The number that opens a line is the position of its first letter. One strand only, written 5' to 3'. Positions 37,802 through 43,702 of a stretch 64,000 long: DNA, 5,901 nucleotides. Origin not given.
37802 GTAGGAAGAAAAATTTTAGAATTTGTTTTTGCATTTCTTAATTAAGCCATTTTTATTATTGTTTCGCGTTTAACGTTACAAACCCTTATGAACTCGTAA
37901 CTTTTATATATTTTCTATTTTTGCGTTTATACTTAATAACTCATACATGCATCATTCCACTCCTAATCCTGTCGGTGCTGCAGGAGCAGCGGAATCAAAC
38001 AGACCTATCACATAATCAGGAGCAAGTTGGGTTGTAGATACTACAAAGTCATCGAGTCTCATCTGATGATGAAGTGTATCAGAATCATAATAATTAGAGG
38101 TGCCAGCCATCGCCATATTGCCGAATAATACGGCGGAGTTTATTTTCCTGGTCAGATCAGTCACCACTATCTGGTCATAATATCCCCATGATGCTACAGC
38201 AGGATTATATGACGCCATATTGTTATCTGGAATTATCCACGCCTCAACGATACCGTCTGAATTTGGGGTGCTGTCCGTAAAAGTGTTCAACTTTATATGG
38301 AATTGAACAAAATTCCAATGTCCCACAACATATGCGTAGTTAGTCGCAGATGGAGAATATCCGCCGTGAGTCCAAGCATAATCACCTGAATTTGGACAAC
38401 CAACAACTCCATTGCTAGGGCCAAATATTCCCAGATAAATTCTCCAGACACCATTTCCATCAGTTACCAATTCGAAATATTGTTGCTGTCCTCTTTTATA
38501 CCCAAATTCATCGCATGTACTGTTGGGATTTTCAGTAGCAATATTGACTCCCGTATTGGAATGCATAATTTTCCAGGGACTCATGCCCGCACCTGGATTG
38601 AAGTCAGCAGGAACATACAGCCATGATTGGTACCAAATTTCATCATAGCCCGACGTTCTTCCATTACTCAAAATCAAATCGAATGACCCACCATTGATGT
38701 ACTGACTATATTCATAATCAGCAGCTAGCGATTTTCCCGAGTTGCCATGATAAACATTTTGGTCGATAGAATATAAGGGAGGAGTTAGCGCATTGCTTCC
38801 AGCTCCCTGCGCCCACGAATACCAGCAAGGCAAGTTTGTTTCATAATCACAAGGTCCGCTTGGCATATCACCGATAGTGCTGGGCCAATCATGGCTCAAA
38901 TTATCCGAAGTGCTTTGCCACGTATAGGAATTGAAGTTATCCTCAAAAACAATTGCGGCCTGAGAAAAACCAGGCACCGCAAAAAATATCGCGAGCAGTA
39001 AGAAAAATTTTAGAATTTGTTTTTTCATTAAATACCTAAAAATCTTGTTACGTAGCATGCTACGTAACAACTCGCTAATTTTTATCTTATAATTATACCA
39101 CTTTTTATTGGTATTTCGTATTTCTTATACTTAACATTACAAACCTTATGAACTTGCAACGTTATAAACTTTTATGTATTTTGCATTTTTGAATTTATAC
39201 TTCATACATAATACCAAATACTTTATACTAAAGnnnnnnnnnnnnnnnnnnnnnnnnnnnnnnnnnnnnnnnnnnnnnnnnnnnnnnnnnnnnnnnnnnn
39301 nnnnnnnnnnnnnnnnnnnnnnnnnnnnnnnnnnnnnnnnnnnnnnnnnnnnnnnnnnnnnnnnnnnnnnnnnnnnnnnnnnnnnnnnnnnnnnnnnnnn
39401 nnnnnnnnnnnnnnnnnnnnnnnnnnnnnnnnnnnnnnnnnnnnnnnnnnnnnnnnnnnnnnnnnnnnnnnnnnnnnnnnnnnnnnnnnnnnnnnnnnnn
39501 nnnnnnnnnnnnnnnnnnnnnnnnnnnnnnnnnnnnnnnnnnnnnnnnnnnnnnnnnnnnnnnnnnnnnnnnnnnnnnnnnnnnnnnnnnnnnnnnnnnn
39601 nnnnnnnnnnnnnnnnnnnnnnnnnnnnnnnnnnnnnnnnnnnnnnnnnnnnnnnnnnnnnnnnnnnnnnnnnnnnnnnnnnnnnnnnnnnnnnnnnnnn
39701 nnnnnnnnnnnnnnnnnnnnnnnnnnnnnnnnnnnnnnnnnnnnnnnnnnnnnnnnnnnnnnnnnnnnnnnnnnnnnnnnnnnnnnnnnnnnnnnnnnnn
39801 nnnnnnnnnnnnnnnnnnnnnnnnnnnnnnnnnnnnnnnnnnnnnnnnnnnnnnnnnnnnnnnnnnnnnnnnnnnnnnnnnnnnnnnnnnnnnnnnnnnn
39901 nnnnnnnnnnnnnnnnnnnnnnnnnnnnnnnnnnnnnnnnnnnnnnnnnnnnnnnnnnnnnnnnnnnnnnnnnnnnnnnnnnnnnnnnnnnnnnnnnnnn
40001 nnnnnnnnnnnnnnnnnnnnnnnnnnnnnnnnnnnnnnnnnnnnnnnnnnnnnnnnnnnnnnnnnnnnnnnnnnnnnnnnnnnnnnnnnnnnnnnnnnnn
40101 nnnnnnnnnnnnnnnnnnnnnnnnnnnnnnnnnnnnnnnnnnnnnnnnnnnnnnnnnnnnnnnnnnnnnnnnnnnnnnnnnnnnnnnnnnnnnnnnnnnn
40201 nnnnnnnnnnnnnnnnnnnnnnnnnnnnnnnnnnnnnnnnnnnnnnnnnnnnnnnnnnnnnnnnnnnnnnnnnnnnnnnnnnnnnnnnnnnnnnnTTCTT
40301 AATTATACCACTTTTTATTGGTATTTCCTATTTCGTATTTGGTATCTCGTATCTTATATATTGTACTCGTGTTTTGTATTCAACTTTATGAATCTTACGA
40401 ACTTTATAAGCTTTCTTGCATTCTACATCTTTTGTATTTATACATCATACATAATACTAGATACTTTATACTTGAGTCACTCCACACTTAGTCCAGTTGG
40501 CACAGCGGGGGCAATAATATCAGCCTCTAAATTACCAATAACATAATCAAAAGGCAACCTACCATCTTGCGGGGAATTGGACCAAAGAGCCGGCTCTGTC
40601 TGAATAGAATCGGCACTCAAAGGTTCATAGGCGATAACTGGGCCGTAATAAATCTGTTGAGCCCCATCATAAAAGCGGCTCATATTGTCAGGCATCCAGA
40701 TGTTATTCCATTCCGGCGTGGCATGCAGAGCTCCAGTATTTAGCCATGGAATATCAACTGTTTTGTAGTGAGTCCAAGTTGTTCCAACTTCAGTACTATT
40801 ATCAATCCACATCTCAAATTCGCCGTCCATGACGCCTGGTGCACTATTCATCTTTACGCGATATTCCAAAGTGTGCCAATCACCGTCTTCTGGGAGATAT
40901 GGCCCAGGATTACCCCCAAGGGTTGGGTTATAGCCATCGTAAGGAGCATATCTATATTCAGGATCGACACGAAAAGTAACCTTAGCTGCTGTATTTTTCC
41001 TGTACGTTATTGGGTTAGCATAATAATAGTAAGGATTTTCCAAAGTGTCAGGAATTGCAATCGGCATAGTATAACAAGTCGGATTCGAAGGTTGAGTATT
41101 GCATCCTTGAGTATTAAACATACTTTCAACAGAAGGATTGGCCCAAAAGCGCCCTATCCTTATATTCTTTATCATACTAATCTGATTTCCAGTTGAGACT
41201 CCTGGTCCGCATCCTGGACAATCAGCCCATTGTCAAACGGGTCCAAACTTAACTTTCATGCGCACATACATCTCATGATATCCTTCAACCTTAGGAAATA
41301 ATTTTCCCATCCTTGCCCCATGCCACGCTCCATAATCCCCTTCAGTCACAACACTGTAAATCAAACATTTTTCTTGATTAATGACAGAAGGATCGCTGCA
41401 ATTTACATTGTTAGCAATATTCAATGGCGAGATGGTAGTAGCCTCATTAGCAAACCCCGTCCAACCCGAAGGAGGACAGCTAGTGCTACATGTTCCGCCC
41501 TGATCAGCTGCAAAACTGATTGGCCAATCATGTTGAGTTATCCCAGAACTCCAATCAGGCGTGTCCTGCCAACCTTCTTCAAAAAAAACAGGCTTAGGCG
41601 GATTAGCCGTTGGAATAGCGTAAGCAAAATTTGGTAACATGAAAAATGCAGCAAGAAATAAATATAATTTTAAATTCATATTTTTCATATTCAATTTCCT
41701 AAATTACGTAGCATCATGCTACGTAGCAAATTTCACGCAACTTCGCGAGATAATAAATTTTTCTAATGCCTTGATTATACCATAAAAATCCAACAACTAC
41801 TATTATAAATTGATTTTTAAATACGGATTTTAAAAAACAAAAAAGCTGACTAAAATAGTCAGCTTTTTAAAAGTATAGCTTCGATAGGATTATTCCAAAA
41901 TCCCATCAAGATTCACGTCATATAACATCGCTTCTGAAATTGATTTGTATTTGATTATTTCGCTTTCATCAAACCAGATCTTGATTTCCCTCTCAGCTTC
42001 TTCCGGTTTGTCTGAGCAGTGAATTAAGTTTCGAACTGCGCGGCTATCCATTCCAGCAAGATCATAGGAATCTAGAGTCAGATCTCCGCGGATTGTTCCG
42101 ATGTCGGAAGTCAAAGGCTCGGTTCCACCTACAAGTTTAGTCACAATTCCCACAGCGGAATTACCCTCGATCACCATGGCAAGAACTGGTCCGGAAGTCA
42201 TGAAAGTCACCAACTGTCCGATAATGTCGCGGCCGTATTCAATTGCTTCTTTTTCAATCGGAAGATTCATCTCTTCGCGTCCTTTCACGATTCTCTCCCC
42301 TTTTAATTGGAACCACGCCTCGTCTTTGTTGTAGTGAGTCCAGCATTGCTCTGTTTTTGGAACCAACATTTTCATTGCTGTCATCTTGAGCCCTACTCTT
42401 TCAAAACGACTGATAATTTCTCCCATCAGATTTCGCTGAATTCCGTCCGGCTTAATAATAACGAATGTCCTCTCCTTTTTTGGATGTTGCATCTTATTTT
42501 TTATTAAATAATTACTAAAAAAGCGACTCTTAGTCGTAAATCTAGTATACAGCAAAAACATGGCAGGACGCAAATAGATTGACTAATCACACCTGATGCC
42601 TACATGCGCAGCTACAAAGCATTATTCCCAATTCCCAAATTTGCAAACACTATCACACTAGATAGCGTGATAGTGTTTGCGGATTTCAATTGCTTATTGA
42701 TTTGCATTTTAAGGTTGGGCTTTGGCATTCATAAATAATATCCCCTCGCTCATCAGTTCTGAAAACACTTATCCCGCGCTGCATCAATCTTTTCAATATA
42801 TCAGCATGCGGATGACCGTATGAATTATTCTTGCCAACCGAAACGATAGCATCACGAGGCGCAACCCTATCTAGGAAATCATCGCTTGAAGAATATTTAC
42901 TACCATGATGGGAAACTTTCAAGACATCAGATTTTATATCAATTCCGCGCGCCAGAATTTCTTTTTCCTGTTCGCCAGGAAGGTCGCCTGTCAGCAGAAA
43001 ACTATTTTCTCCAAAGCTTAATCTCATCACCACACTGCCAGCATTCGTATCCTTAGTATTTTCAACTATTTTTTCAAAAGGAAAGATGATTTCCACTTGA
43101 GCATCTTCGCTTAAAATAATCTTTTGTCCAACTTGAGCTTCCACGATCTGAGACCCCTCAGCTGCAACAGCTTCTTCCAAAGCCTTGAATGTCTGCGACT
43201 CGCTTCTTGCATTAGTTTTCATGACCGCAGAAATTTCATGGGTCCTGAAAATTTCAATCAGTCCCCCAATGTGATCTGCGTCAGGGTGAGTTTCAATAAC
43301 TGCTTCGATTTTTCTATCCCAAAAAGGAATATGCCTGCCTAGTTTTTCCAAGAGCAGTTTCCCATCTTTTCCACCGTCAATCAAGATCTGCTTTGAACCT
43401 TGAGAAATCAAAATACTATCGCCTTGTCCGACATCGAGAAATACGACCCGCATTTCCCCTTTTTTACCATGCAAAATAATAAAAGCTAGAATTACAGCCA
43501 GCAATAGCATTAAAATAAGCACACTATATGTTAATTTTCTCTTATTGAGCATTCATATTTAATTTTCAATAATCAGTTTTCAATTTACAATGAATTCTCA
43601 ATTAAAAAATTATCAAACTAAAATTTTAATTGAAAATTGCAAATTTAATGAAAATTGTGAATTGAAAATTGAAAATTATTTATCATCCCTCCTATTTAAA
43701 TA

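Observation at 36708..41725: Tandem array of four secreted beta-rich paralogs sharing an invariant extreme C-terminus AP(A/S)xP(T/S)GL(S/G)VE-stop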

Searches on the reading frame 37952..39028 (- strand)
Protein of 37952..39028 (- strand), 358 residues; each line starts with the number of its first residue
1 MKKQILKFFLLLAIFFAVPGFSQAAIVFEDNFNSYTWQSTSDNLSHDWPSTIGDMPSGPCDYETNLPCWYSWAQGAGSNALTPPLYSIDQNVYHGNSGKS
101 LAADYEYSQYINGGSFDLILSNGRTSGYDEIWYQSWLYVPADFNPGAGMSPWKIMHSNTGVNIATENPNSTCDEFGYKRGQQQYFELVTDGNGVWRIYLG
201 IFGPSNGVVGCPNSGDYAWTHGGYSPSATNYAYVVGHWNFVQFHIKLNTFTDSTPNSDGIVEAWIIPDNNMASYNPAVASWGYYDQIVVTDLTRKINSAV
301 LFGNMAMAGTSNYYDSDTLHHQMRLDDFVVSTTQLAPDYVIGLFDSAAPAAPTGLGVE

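Call 5: search_protein_families(library=pfam, proteins=[window:37952-39028:-], max_evalue=1)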
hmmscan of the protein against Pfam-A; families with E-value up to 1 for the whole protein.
window:37952-39028:- (358 aa): 1 family
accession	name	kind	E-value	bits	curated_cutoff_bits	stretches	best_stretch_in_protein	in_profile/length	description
PF02191.22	OLF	-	0.047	13.7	23.9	1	168-198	106-137/246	Olfactomedin-like domain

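Call 12: search_protein_families(library=ncbifam, proteins=[window:37952-39028:-], max_evalue=1)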
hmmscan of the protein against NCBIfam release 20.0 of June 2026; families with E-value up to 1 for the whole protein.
window:37952-39028:- (358 aa): 1 family
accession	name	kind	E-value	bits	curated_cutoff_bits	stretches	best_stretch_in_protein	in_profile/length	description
NF000108.1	AAC_2p_Ia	exception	0.043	13.8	350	1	212-267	33-84/178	aminoglycoside N-acetyltransferase AAC(2')-Ia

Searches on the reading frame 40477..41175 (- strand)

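Call 5: search_protein_families(library=pfam, proteins=[window:40477-41175:-], max_evalue=1)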
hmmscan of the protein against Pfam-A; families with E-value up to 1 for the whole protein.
window:40477-41175:- (232 aa): 1 family
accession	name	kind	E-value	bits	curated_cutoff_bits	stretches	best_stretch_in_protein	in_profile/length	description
PF21294.4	Polysacc_lyase_14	-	0.0065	16.6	27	1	96-132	138-173/215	Polysaccharide lyase 14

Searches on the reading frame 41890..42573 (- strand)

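Call 70: search_protein_families(library=pfam, proteins=[window:41890-42573:-], max_evalue=0.001)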
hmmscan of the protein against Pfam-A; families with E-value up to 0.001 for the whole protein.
window:41890-42573:- (227 aa): 1 family
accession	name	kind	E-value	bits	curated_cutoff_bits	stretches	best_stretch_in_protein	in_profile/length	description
PF00334.24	NDK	-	8.3e-41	139.5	27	2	115-206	54-135/135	Nucleoside diphosphate kinase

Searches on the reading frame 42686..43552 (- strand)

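Call 70: search_protein_families(library=pfam, proteins=[window:42686-43552:-], max_evalue=0.001)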
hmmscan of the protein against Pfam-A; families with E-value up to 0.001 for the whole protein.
window:42686-43552:- (288 aa): 3 families
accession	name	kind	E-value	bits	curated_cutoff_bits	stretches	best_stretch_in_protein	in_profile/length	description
PF00753.33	Lactamase_B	-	8.8e-17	62.1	22.7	1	40-240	2-195/196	Metallo-beta-lactamase superfamily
PF12706.13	Lactamase_B_2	-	2.8e-05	24.3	27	1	55-192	2-144/200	Beta-lactamase superfamily domain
PF25281.1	MBL_MAP1B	-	3.5e-05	23.4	37.6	1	41-105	28-88/279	MAP1B MBL-like domain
